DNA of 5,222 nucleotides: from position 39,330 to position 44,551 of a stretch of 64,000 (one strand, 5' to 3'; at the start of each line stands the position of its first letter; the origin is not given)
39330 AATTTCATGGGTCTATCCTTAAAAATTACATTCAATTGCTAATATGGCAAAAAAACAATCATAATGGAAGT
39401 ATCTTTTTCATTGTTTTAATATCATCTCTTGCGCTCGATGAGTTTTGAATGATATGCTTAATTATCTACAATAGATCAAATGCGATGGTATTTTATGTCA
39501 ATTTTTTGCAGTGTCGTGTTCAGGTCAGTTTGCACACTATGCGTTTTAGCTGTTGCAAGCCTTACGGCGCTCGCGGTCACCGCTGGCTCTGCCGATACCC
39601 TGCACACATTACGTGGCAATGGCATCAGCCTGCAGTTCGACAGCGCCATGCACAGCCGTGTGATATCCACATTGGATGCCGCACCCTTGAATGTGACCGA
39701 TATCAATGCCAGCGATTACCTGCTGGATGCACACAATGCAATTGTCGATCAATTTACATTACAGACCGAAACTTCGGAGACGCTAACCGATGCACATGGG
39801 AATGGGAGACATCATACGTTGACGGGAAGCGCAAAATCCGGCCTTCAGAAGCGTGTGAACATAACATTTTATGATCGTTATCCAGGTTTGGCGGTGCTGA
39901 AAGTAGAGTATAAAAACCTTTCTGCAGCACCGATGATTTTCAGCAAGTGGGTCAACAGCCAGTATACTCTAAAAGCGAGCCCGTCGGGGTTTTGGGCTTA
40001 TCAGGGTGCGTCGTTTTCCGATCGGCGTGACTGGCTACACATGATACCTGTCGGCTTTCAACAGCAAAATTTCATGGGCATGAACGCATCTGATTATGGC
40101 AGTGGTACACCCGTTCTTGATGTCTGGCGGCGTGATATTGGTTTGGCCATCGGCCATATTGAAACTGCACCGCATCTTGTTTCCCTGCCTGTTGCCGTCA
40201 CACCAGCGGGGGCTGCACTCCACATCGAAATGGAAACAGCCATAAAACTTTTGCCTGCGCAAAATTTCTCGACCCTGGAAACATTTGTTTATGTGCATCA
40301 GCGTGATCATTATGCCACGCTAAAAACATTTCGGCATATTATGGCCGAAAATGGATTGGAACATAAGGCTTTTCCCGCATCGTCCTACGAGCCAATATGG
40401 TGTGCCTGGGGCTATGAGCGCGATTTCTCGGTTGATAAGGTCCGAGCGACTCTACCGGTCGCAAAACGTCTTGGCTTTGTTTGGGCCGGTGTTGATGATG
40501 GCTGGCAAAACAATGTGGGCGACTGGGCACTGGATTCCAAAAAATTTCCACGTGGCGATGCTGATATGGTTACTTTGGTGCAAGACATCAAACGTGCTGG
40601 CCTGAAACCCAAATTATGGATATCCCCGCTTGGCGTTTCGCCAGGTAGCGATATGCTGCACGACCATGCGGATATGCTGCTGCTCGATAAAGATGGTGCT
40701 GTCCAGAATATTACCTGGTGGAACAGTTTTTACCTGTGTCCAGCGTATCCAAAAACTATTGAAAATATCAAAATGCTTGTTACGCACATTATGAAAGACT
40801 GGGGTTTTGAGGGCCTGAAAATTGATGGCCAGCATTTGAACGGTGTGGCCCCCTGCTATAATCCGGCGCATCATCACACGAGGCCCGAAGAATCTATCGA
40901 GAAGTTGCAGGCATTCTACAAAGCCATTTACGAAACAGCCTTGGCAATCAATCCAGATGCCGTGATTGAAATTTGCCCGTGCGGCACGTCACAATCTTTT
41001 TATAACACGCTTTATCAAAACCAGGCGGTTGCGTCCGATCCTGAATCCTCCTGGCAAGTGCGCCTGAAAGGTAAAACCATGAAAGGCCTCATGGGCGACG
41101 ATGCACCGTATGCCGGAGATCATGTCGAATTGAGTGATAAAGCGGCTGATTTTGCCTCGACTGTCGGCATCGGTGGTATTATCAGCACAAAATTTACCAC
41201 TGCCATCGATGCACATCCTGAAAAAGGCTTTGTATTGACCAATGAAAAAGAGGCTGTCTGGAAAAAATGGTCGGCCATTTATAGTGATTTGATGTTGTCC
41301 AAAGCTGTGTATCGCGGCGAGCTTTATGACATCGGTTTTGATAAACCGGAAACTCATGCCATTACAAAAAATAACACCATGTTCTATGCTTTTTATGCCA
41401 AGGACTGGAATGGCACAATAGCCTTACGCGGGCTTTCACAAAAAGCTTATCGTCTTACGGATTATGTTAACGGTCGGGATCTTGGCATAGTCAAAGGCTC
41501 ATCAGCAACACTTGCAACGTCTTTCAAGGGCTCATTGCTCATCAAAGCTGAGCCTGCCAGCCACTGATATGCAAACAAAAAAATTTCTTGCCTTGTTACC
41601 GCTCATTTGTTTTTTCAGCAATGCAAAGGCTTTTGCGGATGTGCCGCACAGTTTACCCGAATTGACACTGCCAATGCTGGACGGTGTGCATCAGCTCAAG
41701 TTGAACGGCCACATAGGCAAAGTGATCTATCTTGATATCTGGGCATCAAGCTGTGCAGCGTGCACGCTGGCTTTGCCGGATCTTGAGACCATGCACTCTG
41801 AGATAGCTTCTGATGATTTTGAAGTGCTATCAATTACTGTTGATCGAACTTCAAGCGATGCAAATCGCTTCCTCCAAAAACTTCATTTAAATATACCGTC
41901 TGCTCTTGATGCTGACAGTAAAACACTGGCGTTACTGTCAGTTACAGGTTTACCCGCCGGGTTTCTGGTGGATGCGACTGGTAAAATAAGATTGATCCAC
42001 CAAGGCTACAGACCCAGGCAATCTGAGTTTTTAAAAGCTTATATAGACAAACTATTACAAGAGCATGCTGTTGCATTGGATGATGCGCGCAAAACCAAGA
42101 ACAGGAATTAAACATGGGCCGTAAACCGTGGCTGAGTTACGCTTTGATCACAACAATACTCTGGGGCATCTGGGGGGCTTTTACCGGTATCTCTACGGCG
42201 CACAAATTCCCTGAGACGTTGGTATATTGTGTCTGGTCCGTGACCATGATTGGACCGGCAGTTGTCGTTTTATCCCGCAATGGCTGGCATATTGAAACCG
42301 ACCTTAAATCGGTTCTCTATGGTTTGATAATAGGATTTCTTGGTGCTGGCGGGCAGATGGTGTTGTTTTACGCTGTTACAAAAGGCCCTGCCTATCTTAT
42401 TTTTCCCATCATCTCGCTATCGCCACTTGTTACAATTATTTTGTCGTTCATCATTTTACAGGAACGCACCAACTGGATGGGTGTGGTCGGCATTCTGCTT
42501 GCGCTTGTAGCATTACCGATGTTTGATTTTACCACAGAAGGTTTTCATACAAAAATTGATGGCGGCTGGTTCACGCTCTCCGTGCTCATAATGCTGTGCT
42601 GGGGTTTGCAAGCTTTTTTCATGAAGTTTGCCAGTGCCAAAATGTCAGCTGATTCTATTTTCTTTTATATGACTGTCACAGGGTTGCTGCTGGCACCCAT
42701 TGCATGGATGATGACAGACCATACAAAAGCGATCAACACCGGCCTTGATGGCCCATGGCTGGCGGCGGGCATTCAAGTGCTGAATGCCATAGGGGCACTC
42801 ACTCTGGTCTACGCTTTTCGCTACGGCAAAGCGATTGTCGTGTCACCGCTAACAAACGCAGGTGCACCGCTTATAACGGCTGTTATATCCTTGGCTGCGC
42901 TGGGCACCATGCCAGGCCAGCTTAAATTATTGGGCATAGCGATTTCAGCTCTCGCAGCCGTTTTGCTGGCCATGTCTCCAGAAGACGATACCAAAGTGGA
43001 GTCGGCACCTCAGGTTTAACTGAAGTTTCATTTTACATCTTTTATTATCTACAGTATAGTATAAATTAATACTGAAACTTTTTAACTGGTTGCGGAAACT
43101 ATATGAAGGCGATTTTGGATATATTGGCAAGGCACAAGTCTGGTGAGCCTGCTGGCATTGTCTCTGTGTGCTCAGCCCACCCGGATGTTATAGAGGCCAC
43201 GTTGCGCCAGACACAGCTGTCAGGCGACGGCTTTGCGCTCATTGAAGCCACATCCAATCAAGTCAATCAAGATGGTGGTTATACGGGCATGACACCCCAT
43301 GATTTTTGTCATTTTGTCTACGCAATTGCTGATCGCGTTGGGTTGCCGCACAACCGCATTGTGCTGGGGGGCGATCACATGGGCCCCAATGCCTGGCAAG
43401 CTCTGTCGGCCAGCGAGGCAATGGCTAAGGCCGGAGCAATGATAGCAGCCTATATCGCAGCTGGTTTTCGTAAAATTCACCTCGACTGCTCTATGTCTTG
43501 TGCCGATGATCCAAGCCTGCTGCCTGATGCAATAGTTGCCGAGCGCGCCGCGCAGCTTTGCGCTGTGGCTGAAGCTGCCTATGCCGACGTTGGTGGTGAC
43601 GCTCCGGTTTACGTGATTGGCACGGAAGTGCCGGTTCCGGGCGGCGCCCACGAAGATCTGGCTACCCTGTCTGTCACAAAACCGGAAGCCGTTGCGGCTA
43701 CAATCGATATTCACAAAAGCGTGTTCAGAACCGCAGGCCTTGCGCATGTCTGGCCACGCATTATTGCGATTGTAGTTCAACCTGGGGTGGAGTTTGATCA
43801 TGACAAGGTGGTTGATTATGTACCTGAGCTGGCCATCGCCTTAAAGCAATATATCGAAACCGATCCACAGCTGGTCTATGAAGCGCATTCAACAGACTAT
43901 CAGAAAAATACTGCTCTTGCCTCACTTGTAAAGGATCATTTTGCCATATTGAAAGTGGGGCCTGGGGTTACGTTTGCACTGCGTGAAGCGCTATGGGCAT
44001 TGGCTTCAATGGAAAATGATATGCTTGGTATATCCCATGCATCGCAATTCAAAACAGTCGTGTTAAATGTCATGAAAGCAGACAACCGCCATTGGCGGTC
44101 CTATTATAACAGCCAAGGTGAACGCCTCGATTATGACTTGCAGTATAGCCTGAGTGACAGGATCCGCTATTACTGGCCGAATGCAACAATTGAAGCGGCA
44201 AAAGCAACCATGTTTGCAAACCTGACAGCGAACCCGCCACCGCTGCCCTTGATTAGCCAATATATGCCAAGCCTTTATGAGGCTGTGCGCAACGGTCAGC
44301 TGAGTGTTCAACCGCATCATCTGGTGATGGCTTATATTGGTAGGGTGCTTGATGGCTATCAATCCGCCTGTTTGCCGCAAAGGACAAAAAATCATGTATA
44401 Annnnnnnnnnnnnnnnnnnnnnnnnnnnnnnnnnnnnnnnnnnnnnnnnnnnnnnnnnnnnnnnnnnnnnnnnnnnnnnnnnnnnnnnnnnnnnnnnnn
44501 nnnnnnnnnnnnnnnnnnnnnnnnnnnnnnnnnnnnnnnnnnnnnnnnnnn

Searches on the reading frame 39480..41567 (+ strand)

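Call 31: search_protein_families(library=pfam, max_evalue=0.001, proteins=[window:39480-41567:+])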
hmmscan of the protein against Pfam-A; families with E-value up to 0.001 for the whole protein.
window:39480-41567:+ (695 aa): 1 family
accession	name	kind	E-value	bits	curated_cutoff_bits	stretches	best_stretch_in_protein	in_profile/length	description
PF02065.24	Melibiase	-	1.3e-12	47.8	27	1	312-511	51-250/347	Melibiase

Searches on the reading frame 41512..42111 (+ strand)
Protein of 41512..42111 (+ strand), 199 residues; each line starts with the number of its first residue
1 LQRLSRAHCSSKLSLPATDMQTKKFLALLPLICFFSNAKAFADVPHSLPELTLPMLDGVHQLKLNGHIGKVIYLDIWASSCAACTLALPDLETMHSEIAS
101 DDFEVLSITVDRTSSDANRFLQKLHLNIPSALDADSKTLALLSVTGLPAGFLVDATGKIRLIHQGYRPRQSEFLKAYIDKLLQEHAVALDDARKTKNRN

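Call 77: search_protein_families(library=pfam, max_evalue=0.001, proteins=[window:41512-42111:+])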
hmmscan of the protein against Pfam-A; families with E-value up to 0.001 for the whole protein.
window:41512-42111:+ (199 aa): 4 families
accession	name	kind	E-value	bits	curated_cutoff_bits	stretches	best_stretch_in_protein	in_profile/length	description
PF08534.16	Redoxin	-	2.4e-14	53.8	26.6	1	48-171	6-142/148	Redoxin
PF00578.27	AhpC-TSA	-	1.6e-13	51.1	26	1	46-161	3-123/124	AhpC/TSA family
PF13905.12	Thioredoxin_8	-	2e-11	44.5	27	1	69-159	1-94/94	Thioredoxin-like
PF13098.12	Thioredoxin_2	-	0.00075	20.2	27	0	69-175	5-102/104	Thioredoxin-like domain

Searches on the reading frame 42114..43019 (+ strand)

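Call 77: search_protein_families(library=pfam, max_evalue=0.001, proteins=[window:42114-43019:+])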
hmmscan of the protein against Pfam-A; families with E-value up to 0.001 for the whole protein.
window:42114-43019:+ (301 aa): 2 families
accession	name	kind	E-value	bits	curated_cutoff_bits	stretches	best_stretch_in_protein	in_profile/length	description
PF00892.27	EamA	-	1.1e-25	90.9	28.2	2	5-134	2-130/135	EamA-like transporter family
PF05653.20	Mg_trans_NIPA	-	4.8e-05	23.1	26.2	1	79-132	61-114/295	Magnesium transporter NIPA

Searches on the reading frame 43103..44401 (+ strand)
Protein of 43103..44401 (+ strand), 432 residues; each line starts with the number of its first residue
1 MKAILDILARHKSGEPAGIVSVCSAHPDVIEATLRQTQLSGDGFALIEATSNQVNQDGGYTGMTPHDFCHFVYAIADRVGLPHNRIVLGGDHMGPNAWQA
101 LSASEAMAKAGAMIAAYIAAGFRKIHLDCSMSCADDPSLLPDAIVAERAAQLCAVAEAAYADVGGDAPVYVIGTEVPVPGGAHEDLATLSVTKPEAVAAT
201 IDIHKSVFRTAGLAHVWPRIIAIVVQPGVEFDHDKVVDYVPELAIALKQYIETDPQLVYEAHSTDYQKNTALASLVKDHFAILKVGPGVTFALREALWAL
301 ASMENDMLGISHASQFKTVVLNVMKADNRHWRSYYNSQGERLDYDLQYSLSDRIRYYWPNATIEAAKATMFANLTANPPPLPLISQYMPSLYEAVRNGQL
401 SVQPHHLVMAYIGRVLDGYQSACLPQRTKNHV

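Call 31: search_protein_families(library=pfam, max_evalue=0.001, proteins=[window:43103-44401:+])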
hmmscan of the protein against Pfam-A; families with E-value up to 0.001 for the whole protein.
window:43103-44401:+ (432 aa): 1 family
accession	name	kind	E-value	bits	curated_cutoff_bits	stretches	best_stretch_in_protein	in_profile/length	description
PF08013.17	GatZ_KbaZ-like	-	7.6e-183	608.4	26.7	1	6-423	3-419/420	D-tagatose-1,6-bisphosphate aldolase subunit GatZ/KbaZ-like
